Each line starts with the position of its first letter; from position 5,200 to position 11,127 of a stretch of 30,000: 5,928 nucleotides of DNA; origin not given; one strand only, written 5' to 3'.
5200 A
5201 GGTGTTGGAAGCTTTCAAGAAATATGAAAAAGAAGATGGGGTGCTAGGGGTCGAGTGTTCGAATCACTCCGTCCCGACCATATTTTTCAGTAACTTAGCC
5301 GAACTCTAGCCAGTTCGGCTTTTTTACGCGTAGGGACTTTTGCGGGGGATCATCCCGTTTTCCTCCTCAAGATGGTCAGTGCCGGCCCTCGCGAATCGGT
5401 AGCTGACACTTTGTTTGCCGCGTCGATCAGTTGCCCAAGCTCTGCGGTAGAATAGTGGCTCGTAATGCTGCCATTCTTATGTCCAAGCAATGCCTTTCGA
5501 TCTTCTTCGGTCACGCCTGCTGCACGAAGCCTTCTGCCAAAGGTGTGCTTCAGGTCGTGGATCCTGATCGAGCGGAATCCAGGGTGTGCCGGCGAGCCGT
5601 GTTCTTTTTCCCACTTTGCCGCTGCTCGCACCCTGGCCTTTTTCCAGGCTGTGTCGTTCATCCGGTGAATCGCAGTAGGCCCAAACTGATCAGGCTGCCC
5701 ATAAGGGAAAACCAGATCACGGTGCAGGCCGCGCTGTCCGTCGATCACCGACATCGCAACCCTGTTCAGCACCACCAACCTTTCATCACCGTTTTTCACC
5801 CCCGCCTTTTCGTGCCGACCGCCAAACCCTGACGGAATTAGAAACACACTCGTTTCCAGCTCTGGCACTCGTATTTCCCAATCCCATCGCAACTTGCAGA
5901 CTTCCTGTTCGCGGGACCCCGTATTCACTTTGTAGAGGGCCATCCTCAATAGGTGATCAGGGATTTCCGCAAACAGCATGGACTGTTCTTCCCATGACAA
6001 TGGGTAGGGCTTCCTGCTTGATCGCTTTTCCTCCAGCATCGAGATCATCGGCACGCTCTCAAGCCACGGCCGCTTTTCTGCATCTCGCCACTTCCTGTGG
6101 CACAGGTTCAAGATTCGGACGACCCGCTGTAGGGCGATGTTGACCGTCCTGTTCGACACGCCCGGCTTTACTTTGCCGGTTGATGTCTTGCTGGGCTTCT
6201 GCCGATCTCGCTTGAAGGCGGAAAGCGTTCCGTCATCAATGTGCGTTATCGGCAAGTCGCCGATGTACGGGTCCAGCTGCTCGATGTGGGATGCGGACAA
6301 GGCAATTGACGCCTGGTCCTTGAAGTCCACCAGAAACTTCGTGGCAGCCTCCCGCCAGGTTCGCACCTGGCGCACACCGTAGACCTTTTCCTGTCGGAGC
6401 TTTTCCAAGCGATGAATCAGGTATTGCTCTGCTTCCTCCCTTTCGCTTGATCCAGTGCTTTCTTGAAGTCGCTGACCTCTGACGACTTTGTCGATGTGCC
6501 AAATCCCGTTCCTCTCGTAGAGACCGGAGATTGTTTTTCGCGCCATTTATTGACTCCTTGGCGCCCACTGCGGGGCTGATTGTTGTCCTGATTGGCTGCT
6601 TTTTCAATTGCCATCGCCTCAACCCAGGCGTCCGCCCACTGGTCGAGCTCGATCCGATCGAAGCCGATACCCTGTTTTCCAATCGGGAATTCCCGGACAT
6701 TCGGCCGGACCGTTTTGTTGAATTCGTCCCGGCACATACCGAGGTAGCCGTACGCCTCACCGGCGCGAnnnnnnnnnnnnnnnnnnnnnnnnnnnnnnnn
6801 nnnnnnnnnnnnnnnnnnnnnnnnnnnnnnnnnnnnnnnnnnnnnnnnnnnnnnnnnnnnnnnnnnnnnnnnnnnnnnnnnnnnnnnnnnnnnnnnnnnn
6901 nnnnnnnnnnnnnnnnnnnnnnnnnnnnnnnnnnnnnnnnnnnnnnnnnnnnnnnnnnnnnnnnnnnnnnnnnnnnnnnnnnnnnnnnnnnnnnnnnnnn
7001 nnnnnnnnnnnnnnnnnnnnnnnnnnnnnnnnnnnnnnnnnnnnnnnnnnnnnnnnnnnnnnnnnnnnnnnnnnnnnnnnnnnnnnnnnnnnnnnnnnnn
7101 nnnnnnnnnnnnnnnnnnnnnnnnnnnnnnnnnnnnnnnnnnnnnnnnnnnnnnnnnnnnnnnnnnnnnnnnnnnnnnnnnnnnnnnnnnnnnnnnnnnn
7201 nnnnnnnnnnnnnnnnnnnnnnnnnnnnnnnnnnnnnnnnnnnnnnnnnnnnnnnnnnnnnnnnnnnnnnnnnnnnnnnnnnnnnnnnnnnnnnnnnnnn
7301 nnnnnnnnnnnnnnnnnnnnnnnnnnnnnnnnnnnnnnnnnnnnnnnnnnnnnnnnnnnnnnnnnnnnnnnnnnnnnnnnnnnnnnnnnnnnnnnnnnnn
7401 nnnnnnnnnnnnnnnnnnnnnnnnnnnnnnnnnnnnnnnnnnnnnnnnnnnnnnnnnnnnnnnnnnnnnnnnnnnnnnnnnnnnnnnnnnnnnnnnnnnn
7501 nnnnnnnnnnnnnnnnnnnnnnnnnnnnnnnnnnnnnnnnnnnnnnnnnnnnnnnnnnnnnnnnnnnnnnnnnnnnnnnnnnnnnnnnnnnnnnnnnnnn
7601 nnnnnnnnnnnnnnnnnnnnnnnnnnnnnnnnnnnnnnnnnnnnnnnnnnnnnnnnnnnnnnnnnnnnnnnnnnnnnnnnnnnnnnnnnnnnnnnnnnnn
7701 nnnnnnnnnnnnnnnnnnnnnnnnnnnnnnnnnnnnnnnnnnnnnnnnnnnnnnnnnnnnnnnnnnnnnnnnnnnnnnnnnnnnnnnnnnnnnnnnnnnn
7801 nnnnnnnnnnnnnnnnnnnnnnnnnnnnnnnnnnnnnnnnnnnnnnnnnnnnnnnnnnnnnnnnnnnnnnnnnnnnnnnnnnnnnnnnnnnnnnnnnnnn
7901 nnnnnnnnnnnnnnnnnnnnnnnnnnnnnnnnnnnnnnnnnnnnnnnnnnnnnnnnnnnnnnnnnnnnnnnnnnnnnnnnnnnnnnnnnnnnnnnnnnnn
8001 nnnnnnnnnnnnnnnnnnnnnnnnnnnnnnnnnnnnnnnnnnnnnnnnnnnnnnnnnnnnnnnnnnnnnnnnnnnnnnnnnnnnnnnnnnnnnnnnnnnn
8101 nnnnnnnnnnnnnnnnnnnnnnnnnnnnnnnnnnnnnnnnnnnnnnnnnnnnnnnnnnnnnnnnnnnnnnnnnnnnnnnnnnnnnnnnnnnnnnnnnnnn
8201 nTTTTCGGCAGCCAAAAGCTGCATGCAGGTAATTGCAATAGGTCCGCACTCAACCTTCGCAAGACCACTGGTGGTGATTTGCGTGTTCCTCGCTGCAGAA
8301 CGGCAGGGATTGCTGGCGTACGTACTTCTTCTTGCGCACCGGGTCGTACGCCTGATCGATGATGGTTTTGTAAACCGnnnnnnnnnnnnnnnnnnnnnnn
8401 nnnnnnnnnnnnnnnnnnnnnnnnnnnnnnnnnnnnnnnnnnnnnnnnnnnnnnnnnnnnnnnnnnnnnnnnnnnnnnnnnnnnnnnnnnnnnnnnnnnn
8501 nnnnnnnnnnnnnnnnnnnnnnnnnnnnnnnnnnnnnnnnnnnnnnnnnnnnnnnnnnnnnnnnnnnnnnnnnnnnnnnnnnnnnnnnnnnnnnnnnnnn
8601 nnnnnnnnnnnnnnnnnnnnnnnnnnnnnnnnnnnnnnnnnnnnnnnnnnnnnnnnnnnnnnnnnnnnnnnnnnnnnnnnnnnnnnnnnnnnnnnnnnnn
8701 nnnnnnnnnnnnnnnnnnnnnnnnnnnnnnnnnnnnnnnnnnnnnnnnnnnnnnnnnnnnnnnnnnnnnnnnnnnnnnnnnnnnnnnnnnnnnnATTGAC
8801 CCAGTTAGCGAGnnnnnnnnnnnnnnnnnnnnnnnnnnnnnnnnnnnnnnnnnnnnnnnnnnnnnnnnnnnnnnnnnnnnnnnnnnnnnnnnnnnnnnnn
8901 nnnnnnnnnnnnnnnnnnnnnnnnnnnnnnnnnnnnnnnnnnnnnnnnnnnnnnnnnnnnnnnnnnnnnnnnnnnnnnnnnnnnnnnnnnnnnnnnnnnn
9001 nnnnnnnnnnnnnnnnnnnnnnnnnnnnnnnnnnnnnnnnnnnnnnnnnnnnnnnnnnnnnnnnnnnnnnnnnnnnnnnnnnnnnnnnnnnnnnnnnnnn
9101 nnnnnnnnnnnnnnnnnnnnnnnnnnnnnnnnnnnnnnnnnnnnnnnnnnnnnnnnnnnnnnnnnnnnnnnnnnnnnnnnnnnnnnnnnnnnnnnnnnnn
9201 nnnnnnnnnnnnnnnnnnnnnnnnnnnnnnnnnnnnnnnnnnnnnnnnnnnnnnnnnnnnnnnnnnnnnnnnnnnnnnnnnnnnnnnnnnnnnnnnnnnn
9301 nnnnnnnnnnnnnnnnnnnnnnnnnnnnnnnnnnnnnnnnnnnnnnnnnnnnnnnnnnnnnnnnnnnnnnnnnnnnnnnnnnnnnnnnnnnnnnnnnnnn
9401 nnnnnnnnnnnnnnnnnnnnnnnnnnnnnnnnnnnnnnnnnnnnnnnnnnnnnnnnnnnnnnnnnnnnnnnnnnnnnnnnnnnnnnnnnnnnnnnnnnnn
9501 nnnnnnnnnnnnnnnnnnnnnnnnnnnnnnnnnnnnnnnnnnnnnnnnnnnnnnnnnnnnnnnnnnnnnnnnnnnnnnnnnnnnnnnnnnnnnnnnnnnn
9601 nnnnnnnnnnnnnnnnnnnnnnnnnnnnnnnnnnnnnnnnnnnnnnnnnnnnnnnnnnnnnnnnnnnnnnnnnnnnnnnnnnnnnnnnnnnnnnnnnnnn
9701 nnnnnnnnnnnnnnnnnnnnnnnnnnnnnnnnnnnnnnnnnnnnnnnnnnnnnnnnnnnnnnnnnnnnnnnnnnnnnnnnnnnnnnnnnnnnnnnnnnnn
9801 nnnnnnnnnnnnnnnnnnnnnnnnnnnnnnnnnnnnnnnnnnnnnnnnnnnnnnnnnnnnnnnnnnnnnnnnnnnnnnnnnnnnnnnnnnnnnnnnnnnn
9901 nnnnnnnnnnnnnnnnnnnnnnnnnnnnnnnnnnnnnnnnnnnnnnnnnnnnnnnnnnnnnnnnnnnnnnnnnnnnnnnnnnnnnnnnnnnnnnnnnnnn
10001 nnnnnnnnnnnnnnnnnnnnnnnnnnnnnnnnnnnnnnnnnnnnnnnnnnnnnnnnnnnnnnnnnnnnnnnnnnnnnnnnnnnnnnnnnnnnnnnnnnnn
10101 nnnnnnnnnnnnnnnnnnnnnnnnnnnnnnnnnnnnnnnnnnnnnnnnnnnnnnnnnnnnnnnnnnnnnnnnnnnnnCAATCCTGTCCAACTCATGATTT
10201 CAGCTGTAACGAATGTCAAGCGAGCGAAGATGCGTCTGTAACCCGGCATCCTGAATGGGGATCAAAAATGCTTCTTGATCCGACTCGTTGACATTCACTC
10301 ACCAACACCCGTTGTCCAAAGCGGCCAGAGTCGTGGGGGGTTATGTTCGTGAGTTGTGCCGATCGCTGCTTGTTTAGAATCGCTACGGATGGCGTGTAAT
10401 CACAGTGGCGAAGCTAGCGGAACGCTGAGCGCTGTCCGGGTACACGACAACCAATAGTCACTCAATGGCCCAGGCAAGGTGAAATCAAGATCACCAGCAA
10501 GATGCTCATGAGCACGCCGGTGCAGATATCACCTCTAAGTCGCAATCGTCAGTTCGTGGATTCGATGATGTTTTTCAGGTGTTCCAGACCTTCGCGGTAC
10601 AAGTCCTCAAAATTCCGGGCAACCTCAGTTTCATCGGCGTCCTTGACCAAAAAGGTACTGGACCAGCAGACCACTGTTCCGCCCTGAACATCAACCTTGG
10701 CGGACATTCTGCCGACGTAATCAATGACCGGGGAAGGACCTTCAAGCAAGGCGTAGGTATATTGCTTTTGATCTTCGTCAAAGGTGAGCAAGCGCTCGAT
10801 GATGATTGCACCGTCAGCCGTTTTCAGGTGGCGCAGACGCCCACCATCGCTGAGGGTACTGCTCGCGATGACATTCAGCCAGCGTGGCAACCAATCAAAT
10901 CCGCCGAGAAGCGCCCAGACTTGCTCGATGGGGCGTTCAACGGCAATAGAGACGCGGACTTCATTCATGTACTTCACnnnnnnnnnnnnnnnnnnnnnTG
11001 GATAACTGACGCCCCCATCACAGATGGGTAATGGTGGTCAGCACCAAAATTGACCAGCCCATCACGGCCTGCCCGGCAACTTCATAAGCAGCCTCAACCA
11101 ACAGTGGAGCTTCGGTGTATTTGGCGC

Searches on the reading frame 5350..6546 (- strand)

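Call 53: search_protein_families(library=pfam, proteins=[window:5350-6546:-])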
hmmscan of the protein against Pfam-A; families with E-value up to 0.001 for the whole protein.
window:5350-6546:- (398 aa): 1 family
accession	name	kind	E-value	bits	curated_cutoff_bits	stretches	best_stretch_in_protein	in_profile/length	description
PF00589.27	Phage_integrase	-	1.2e-10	41.8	27.1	1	203-367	28-167/172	Phage integrase family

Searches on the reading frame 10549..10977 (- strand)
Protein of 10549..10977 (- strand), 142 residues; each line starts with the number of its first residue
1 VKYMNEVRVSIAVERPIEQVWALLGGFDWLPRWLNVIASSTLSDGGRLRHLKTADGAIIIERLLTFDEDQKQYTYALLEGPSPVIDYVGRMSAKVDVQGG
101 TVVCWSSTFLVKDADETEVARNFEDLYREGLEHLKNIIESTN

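Call 4: search_protein_families(library=pfam, proteins=[window:10549-10977:-])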
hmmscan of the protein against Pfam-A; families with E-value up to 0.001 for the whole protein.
window:10549-10977:- (142 aa): 1 family
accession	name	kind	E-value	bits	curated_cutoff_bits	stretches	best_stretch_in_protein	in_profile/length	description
PF10604.15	Polyketide_cyc2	-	7.6e-21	75.3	27.4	1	4-138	1-141/142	Polyketide cyclase / dehydrase and lipid transport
